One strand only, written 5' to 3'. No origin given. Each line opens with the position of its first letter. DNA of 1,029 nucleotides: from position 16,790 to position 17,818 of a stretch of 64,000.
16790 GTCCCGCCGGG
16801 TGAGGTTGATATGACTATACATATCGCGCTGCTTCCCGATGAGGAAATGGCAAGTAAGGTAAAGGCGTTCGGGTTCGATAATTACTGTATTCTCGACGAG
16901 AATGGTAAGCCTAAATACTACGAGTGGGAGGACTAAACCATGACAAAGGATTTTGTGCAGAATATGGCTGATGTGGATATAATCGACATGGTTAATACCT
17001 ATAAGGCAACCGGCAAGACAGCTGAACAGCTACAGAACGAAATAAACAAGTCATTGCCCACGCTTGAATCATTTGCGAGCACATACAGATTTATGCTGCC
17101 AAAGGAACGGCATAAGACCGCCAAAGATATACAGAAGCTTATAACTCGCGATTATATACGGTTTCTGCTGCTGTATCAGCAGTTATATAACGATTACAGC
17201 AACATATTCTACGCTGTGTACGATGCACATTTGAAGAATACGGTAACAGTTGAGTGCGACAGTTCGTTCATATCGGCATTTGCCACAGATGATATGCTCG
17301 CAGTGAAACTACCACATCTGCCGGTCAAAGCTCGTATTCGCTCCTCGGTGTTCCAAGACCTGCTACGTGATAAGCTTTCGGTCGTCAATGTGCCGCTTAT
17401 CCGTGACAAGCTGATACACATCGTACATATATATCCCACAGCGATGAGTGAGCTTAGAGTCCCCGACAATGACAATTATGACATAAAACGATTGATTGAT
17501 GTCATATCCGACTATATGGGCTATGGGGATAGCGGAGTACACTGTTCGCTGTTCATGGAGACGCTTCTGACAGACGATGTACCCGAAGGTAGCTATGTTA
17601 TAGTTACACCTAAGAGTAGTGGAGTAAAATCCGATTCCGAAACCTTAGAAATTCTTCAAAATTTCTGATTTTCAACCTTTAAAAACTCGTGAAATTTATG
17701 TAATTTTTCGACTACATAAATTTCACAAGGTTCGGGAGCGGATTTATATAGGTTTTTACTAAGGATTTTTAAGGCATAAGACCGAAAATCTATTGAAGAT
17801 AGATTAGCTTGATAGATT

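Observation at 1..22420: Integrative element with an atypical gene set: sigma factor, CpaB-like, S1-like, PrgI-VirB4, wHTH, RusA-like, Rep/relaxase candidate, NdpA, Xis, Int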

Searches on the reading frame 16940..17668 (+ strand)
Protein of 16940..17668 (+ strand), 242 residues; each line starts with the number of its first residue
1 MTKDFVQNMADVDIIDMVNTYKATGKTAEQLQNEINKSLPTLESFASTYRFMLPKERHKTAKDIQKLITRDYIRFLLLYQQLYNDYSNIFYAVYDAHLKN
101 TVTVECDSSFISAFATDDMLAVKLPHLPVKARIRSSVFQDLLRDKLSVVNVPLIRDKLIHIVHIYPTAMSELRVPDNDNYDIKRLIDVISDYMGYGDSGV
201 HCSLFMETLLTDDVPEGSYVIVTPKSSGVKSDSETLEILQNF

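Call 4: search_protein_families(library=pfam, proteins=[window:16940-17668:+], max_evalue=0.01)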
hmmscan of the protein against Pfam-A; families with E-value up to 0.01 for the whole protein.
window:16940-17668:+ (242 aa): 1 family
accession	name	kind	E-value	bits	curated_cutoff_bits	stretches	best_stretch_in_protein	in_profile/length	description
PF19595.4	DUF6100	-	1.4e-08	35.2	27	1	117-210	89-188/222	Family of unknown function (DUF6100)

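Call 9: search_protein_families(library=ncbifam, proteins=[window:16940-17668:+], max_evalue=0.01)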
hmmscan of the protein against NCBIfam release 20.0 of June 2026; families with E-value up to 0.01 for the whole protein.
window:16940-17668:+ (242 aa): 0 families

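Call 74: search_solved_structures(query=A7, max_evalue=10, show_alignments=2)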
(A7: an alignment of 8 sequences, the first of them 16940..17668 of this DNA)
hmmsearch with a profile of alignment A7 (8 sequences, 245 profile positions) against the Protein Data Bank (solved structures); distinct sequences matched with E-value up to 10: 5.
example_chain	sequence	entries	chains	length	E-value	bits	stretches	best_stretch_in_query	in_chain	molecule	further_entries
5gox_A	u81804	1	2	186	0.12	15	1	49-161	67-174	DNA repair protein RAD50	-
6i52_C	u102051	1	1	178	0.25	13.9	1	25-97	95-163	Replication factor A protein 1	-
4avm_A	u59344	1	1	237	2.6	10.6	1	19-102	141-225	BRIDGING INTEGRATOR 2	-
4i1q_A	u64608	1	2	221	3.8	10.1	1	19-98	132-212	Bridging integrator 2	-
5nbn_G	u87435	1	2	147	5.8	9.5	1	5-72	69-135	Putative DNA helicase INO80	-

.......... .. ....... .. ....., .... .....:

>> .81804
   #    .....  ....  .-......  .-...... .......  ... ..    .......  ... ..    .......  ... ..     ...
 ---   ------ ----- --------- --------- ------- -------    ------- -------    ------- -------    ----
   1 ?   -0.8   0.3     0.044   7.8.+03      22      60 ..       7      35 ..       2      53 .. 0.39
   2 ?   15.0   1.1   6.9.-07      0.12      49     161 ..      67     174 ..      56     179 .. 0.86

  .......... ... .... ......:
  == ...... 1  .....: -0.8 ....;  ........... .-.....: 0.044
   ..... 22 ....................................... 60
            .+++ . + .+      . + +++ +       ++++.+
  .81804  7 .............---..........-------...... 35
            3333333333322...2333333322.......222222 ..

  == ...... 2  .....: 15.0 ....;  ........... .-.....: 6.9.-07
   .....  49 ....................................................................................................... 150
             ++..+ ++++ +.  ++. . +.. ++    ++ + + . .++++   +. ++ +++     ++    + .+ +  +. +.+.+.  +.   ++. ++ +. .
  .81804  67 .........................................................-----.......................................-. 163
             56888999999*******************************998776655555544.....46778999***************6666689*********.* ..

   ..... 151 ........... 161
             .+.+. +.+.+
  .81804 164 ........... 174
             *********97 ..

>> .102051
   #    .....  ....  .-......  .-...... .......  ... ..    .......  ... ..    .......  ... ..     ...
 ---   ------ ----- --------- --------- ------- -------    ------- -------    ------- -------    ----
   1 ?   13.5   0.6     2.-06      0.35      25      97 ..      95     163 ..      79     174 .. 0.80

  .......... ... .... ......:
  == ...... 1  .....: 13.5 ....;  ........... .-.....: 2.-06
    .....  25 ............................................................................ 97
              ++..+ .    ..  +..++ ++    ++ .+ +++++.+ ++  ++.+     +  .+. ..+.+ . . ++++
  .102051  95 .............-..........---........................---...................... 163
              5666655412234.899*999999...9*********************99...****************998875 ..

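Call 76: search_protein_families(library=phrogs, proteins=[window:16940-17668:+], max_evalue=0.1)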
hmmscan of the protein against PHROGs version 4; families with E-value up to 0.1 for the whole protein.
window:16940-17668:+ (242 aa): 1 family
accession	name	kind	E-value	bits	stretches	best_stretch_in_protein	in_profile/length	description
phrog_4019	-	unknown function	0.043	14.9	1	19-69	43-93/114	-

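Call 100: search_protein_representatives(protein=window:16940-17668:+)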
Query: 242 residues. Proteins with E-value up to 0.001 (for the whole library): 271; up to 1e-10: 43; up to 1e-30: 3. The best 150 are listed.
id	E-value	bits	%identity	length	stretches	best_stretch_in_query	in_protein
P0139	6.9e-53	195.9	39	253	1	5-241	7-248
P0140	1.6e-44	168.6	39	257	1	4-239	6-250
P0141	5.4e-36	140.6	42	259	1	60-239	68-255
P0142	1.3e-30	123.0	37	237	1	60-231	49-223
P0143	6.0e-30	120.9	48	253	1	109-232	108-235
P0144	3.6e-26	108.5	40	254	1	61-227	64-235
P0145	4.4e-26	108.2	39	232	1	61-226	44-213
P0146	3.1e-22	95.7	35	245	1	106-239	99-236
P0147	9.2e-22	94.1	38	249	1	104-228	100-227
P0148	6.2e-21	91.4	30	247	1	11-242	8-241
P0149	1.1e-19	87.2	31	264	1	55-229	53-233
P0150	3.1e-19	85.9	34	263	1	70-231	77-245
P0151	4.3e-19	85.4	30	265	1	99-242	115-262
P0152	1.5e-18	83.6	45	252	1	115-233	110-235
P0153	1.7e-18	83.4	33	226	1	105-237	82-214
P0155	1.3e-17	80.5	37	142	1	142-231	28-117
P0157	1.6e-16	77.0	38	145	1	105-240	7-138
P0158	3.6e-16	75.8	35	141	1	110-229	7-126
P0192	3.2e-10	56.4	35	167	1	109-224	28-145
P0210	9.6e-09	51.5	28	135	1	114-229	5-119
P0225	4.9e-08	49.2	39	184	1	159-238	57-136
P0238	1.4e-07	47.7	31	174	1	98-229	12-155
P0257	7.1e-07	45.4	31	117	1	154-230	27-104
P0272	1.1e-06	44.8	34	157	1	114-230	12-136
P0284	2.6e-06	43.6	33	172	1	157-237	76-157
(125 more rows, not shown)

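Call 101: search_protein_families(library=pfam, proteins=[P0155, P0157, P0158, P0192, P0210, P0257, P0272, P0238, P0284, P0225], max_evalue=1)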
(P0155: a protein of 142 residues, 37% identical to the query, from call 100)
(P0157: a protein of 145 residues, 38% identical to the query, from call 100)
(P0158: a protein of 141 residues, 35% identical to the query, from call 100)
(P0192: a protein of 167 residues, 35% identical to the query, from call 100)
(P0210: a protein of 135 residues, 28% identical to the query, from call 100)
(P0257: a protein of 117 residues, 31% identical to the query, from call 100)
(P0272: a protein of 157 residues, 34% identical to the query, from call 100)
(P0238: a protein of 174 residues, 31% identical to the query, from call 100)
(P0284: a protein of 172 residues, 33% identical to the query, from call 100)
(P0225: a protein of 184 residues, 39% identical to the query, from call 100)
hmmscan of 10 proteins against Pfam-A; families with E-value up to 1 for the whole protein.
P0155 (142 aa): 1 family
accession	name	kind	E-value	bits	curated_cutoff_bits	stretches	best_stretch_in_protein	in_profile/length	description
PF19595.4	DUF6100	-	0.00067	19.8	27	1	3-91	99-183/222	Family of unknown function (DUF6100)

P0157 (145 aa): 0 families

P0158 (141 aa): 1 family
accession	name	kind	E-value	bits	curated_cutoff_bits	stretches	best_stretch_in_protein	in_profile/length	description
PF19595.4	DUF6100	-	1.3e-06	28.7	27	1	15-100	90-181/222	Family of unknown function (DUF6100)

P0192 (167 aa): 1 family
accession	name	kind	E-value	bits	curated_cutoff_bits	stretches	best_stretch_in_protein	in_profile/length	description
PF19595.4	DUF6100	-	0.011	15.9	27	1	41-113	94-170/222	Family of unknown function (DUF6100)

P0210 (135 aa): 1 family
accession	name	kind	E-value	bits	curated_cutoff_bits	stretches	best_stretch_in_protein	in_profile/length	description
PF21069.2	Csx12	-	0.18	10.9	27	1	16-74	278-335/594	CRISPR-associated endonuclease Cas9 alpha-helical lobe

P0257 (117 aa): 2 families
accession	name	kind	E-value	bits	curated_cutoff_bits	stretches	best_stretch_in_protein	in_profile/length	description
PF19595.4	DUF6100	-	0.00026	21.2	27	1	29-84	134-188/222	Family of unknown function (DUF6100)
PF03384.19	DUF287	-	0.13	13.1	21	1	82-116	3-41/55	Drosophila protein of unknown function, DUF287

P0272 (157 aa): 2 families
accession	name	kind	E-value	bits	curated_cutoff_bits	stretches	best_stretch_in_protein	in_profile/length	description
PF13867.11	SAP30_Sin3_bdg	-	0.003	18.3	22.2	1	138-157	24-43/53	Sin3 binding region of histone deacetylase complex subunit SAP30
PF19595.4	DUF6100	-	0.16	12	27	1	71-147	142-214/222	Family of unknown function (DUF6100)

P0238 (174 aa): 0 families

P0284 (172 aa): 1 family
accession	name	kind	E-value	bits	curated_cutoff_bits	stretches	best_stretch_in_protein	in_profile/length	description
PF12654.12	DUF3786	-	0.00028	20.9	27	1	24-85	2-60/176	Domain of unknown function (DUF3786)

P0225 (184 aa): 1 family
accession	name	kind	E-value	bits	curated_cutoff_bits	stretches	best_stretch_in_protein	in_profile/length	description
PF19595.4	DUF6100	-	0.0012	19.1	27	1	48-104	128-184/222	Family of unknown function (DUF6100)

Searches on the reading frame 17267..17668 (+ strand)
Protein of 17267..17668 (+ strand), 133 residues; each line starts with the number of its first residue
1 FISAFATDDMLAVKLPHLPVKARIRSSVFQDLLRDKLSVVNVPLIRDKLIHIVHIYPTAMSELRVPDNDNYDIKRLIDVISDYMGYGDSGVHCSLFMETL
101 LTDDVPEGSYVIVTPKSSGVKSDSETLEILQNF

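Call 77: search_protein_families(library=pfam, proteins=[window:17267-17668:+], max_evalue=10)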
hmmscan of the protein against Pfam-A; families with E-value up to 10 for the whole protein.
window:17267-17668:+ (133 aa): 1 family
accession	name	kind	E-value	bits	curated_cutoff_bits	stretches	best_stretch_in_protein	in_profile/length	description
PF19595.4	DUF6100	-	4.5e-09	36.7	27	1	8-102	89-189/222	Family of unknown function (DUF6100)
